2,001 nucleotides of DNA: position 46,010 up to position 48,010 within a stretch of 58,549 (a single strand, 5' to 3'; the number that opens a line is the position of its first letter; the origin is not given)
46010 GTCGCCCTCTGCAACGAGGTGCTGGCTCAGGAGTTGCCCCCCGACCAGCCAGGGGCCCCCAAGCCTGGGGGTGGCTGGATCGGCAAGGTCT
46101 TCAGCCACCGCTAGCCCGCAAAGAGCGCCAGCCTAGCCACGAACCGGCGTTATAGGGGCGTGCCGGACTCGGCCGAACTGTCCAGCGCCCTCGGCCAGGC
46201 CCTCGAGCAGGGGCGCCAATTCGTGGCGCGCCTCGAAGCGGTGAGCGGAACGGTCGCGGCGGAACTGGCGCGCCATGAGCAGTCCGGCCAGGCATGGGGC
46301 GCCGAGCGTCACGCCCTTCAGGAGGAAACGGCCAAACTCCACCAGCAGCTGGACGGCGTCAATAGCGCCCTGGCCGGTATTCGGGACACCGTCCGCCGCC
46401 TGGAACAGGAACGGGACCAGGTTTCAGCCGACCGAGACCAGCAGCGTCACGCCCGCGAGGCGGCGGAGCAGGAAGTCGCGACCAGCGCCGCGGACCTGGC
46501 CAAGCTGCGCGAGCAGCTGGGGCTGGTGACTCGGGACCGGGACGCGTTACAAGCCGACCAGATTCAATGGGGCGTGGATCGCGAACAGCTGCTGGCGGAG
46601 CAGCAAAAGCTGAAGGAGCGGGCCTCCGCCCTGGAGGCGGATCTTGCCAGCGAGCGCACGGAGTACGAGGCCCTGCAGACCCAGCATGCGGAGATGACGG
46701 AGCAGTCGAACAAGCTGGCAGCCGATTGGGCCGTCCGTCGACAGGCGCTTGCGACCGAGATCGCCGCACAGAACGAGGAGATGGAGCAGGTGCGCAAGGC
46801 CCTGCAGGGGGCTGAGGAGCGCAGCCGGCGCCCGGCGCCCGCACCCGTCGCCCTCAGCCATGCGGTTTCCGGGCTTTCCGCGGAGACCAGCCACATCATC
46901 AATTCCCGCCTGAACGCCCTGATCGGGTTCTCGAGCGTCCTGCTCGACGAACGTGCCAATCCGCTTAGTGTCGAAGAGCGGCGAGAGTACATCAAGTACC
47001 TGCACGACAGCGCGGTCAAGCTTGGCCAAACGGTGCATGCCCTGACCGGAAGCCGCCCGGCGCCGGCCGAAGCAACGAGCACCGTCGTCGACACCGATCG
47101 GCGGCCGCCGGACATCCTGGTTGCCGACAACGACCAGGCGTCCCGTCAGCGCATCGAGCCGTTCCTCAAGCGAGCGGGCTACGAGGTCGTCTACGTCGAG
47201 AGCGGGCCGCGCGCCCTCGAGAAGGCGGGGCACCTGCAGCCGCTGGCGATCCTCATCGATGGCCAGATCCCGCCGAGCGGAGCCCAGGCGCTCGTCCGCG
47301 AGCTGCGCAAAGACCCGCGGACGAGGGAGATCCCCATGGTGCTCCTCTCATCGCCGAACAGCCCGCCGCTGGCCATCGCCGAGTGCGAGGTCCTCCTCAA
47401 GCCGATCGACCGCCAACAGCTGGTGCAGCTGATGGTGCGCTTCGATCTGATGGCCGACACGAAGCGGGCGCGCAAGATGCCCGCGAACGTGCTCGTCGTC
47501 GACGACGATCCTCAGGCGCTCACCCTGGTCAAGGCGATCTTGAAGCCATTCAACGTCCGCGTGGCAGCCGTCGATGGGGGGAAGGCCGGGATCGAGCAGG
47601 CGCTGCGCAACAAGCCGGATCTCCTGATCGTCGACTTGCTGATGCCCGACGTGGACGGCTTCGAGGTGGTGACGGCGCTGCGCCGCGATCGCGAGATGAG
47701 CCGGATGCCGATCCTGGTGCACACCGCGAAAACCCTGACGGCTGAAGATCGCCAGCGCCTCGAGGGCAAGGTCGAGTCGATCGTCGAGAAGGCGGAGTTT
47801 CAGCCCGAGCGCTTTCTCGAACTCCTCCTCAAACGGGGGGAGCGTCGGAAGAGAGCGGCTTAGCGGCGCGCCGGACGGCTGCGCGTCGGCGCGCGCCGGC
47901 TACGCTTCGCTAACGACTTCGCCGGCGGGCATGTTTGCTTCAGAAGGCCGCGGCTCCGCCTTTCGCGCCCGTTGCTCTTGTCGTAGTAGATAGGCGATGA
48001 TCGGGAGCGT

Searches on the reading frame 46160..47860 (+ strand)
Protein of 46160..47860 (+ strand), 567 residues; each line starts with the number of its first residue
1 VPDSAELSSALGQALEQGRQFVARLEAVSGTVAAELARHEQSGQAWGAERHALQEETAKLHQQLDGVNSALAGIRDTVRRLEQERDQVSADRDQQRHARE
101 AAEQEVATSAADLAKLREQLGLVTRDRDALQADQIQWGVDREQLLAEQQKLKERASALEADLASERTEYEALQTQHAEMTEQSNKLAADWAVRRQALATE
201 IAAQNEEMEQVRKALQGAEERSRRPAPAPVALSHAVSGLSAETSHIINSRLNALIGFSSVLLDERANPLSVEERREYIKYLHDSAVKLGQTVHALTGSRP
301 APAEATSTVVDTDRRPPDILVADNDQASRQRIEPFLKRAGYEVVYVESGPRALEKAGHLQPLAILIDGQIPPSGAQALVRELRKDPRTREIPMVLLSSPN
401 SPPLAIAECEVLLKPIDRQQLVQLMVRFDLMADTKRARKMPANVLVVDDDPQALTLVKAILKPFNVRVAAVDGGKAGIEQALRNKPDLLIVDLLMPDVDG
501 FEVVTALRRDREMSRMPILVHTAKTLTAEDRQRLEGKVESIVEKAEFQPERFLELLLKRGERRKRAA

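Call 59: search_protein_families(library=pfam, proteins=[window:46160-47860:+], max_evalue=0.00001)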
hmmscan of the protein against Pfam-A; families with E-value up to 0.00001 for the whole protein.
window:46160-47860:+ (567 aa): 1 family
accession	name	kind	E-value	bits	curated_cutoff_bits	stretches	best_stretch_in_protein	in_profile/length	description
PF00072.30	Response_reg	-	5e-29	101.2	30.2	2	444-553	1-107/111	Response regulator receiver domain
